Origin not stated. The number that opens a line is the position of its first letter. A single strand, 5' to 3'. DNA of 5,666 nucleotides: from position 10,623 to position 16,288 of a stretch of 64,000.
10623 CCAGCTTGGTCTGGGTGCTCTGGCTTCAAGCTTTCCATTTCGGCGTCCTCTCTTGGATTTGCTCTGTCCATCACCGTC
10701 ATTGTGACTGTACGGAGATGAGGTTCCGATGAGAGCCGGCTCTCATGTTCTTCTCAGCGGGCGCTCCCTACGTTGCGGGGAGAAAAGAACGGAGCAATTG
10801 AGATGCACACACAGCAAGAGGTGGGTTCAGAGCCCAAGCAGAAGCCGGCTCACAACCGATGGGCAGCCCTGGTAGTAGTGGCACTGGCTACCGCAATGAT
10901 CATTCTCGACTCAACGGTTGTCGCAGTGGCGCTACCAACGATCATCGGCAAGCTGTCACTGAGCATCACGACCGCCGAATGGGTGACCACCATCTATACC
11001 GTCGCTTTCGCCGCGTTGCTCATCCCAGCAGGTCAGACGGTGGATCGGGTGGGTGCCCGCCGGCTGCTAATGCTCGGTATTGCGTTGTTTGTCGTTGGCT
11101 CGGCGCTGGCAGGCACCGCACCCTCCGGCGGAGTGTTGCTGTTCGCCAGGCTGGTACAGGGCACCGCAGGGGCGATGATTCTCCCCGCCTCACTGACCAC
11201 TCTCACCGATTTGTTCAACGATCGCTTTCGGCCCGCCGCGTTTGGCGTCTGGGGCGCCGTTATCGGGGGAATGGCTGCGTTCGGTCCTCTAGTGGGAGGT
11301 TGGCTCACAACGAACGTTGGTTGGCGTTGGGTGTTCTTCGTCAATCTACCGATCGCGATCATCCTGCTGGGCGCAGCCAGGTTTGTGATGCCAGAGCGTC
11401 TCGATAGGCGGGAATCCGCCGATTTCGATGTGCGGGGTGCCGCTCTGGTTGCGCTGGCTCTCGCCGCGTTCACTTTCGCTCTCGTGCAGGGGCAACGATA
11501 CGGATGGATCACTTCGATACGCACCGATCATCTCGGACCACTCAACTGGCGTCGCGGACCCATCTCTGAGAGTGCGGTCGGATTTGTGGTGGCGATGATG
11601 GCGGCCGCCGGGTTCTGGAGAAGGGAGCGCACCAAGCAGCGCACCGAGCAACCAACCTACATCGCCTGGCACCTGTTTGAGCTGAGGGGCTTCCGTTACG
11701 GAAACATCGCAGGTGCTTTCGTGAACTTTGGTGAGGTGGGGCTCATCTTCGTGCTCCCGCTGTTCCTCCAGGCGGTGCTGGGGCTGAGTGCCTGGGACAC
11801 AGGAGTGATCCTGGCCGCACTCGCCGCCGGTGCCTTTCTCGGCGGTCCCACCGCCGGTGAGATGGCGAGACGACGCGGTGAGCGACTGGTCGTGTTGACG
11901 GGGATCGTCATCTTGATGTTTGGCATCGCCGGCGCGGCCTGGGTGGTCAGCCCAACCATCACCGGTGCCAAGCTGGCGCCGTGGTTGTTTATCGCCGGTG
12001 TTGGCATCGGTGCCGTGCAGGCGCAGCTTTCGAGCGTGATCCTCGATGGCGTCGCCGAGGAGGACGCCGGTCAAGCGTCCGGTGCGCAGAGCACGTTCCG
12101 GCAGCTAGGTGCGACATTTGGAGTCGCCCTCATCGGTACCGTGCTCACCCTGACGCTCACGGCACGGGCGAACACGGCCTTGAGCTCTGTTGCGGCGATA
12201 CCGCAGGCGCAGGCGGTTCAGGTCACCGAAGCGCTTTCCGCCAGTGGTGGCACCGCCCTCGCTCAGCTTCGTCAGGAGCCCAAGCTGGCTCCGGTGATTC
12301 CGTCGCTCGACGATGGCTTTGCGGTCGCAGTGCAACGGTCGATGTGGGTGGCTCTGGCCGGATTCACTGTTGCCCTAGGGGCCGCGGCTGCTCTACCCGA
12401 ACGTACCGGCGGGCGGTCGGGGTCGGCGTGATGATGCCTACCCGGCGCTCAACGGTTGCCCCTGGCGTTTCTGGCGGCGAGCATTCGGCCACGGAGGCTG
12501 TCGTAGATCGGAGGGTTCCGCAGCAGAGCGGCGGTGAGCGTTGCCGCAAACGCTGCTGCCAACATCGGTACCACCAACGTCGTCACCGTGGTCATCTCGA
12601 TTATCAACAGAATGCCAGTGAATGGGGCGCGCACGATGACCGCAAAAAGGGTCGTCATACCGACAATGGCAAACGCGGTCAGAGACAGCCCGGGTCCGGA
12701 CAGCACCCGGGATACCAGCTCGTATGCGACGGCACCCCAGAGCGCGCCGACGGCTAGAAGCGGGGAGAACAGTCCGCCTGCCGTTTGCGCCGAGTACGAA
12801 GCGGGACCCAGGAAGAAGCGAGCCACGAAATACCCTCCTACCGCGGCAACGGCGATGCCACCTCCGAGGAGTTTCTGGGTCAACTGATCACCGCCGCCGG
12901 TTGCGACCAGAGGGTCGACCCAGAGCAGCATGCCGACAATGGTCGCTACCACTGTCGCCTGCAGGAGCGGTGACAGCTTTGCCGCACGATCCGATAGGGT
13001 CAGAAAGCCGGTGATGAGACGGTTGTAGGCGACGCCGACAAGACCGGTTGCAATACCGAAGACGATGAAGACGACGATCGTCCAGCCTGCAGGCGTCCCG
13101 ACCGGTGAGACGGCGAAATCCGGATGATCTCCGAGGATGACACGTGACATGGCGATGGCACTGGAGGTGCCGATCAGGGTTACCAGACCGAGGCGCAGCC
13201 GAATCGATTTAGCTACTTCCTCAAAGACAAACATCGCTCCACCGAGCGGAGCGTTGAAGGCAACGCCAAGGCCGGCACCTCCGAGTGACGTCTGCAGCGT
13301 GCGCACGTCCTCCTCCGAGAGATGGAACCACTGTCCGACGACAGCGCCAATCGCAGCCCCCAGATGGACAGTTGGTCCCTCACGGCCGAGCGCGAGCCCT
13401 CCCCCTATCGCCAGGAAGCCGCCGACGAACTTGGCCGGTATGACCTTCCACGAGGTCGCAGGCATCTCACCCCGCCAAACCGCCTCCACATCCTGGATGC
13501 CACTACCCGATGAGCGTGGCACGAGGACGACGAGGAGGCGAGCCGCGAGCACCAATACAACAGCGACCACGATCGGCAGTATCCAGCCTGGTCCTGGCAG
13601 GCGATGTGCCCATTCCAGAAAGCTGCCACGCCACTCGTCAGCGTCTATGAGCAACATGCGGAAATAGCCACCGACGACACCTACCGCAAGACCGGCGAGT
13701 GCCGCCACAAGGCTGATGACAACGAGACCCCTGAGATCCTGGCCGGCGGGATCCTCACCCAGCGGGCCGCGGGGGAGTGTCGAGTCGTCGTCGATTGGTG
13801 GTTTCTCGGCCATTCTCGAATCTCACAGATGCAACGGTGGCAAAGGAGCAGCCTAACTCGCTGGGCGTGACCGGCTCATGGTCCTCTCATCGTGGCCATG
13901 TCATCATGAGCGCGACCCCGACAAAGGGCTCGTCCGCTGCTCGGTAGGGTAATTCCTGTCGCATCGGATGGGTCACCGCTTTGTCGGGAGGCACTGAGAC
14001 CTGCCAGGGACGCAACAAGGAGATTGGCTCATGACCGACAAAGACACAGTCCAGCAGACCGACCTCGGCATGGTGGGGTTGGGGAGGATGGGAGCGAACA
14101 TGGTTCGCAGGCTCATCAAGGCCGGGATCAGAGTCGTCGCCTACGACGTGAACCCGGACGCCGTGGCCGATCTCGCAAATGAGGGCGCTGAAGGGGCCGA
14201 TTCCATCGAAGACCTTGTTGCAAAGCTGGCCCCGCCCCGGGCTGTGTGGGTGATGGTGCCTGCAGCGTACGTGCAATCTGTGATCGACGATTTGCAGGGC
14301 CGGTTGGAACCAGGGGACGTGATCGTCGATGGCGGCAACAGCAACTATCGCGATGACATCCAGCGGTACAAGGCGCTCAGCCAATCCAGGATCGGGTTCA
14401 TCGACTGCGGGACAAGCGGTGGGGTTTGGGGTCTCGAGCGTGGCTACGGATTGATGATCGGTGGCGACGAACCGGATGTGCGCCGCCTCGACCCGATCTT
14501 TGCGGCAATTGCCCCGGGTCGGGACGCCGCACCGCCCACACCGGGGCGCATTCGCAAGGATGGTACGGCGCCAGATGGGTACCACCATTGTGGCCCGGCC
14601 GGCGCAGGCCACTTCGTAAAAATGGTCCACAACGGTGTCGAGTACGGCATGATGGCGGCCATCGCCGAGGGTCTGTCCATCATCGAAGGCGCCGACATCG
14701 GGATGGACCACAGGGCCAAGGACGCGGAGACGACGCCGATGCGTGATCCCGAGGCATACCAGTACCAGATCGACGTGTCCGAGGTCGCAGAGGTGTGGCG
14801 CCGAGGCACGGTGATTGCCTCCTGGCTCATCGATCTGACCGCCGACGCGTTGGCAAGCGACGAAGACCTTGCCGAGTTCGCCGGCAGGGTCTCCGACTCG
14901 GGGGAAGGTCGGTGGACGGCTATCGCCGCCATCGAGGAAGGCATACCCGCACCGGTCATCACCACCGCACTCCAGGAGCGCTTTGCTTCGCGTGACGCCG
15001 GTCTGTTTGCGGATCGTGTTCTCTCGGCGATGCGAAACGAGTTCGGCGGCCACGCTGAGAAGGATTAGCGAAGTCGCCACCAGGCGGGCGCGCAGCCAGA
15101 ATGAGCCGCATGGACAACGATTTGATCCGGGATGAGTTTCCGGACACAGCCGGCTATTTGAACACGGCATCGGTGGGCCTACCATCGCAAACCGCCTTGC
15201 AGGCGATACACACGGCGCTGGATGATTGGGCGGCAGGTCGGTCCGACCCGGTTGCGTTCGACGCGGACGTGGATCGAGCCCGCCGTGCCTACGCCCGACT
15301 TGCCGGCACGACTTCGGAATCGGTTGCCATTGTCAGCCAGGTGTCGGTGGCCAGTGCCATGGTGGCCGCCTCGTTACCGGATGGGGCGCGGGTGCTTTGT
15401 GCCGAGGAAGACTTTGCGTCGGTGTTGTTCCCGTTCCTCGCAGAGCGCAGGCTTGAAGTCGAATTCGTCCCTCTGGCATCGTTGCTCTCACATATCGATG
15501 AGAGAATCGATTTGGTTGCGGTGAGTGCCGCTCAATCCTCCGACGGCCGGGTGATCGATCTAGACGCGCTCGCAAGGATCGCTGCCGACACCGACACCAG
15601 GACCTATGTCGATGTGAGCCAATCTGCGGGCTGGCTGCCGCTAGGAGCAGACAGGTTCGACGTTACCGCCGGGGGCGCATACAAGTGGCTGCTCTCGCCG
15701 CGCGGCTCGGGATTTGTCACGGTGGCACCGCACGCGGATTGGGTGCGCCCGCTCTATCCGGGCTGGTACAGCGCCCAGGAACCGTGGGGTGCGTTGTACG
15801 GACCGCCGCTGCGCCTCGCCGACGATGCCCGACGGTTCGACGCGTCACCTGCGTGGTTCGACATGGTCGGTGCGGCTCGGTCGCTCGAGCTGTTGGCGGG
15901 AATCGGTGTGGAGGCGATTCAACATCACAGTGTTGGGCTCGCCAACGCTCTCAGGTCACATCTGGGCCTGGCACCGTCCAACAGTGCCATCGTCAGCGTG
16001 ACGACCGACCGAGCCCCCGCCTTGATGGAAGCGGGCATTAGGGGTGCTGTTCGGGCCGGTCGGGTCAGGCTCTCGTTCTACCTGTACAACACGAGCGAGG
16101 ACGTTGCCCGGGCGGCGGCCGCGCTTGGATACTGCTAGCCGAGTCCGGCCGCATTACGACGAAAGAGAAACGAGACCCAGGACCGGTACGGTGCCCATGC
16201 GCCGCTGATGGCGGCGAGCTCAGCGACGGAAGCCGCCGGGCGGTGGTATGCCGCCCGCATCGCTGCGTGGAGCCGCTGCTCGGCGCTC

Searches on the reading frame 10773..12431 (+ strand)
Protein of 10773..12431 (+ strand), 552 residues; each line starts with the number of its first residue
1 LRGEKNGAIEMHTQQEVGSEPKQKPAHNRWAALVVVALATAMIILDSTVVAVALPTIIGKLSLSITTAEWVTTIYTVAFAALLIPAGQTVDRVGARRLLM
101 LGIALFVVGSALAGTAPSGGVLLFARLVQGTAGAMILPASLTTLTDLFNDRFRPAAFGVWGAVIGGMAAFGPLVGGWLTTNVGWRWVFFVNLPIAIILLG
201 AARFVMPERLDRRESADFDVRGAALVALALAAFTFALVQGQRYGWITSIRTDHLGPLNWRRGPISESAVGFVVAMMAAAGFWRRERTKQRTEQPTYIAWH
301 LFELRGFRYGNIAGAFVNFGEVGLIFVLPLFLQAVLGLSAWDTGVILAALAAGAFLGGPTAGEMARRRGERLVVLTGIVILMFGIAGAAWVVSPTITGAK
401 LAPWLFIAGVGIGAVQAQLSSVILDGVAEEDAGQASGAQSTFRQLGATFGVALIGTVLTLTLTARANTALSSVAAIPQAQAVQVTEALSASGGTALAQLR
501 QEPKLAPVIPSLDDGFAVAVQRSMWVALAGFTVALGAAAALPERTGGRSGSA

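Call 50: search_protein_families(library=ncbifam, proteins=[window:10773-12431:+], max_evalue=0.00001)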
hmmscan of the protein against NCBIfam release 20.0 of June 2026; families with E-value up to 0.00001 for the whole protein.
window:10773-12431:+ (552 aa): 50 families (the best 25 are shown)
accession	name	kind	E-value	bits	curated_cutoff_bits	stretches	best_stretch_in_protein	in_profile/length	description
TIGR00711.1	efflux_EmrB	subfamily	2.9e-70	237.4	230.2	2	32-248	3-218/485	DHA2 family efflux MFS transporter permease subunit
NF011571.1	PRK14995.1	subfamily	1.4e-45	156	701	1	28-498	3-457/493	SmvA family efflux MFS transporter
NF000391.1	EmrB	exception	8e-43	146.8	925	1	34-492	14-451/501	multidrug efflux MFS transporter permease subunit EmrB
NF000025.1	MFS_efflux_tcmA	exception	1e-41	143.3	999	1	28-461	23-434/538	tetracenomycin C efflux MFS transporter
NF033896.2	MFS_LfrA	equivalog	2.1e-41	142.1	825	1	18-498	7-458/504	efflux MFS transporter LfrA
NF000089.1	qac_MFS_AB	exception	1e-37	130.1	900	1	27-462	15-429/514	QacA/B family quaternary ammonium compound efflux MFS transporter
NF012169.0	qepA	equivalog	4e-31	108.2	1075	1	22-541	12-501/511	fluoroquinolone efflux MFS transporter QepA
NF040895.2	MFS_effux_SdrM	equivalog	1.6e-30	106.6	550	1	33-241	6-216/441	multidrug efflux MFS transporter SdrM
NF012180.1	tet_MFS_43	exception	3.1e-30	105.6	999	1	29-464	19-433/484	tetracycline efflux MFS transporter Tet(43)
NF007799.0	PRK10504.1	subfamily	1.4e-29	103.3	426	1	24-461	4-416/471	multidrug transporter subunit MdtD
NF000031.1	MFS_efflux_LmrA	exception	1e-28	100.3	850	1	27-489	27-471/484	lincomycin efflux MFS transporter Lmr(A)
NF000009.1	tet_MFS_Tcr3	exception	2e-23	82.7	1000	1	31-492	31-476/512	tetracycline efflux MFS transporter Tcr3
NF000095.1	tet_MFS_OtrB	exception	2.4e-23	82.5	999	1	32-247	27-246/563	oxytetracycline resistance efflux MFS transporter OtrB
TIGR00880.1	2_A_01_02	superfamily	1.7e-21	76.8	131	1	81-208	13-140/141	multidrug resistance protein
TIGR00893.1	2A0114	subfamily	8.9e-20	71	395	1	39-210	2-173/399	D-galactonate transporter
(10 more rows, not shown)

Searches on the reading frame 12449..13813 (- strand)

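Call 50: search_protein_families(library=ncbifam, proteins=[window:12449-13813:-], max_evalue=0.00001)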
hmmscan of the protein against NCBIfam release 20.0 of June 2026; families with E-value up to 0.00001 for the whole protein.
window:12449-13813:- (454 aa): 3 families
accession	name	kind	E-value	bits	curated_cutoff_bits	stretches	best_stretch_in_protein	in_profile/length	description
NF003640.0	PRK05277.1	equivalog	2.6e-91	306.7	350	1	30-450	30-456/471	H(+)/Cl(-) exchange transporter ClcA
NF002505.0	PRK01862.1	equivalog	4.1e-31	108.3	482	1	32-444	30-435/577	ClcB-like voltage-gated chloride channel protein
NF002437.0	PRK01610.1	equivalog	1.3e-17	63.9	425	1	128-439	114-423/429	voltage-gated ClC-type chloride channel ClcB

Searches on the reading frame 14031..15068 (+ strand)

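Call 26: search_protein_families(library=pfam, proteins=[window:14031-15068:+], max_evalue=0.00001)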
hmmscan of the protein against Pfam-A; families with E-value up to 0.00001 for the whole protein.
window:14031-15068:+ (345 aa): 3 families
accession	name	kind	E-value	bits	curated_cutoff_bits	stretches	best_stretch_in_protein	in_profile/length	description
PF03446.21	NAD_binding_2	-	1.6e-39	135.9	21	1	12-161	2-153/161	NAD binding domain of 6-phosphogluconate dehydrogenase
PF00393.24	6PGD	-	6.9e-20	72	27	1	193-219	1-27/290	6-phosphogluconate dehydrogenase, C-terminal domain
PF03807.23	F420_oxidored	-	5e-06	27.5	21.6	0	12-101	2-91/94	NADP oxidoreductase coenzyme F420-dependent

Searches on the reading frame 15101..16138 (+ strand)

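Call 26: search_protein_families(library=pfam, proteins=[window:15101-16138:+], max_evalue=0.00001)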
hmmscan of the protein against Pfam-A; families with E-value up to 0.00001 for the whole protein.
window:15101-16138:+ (345 aa): 1 family
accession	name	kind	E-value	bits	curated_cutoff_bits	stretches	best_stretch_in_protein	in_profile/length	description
PF00266.25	Aminotran_5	-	1.5e-17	64.1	21.5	1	58-310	46-313/371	Aminotransferase class-V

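Call 50: search_protein_families(library=ncbifam, proteins=[window:15101-16138:+], max_evalue=0.00001)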
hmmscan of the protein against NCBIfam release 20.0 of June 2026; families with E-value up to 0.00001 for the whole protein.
window:15101-16138:+ (345 aa): 4 families
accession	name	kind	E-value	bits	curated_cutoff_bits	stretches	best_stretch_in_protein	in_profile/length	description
TIGR04343.1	egtE_PLP_lyase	equivalog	6.8e-10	38.3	400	1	19-234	16-216/370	ergothioneine biosynthesis PLP-dependent enzyme EgtE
TIGR01977.1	am_tr_V_EF2568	hypoth_equivalog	5e-08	32.3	377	0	126-219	128-222/376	cysteine desulfurase family protein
TIGR01979.1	sufS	subfamily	5.8e-08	32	475.1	0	122-289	146-312/403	SufS family cysteine desulfurase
TIGR01976.1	am_tr_V_VC1184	hypoth_equivalog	4.9e-07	29.4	352.35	0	19-197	21-222/401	cysteine desulfurase-like protein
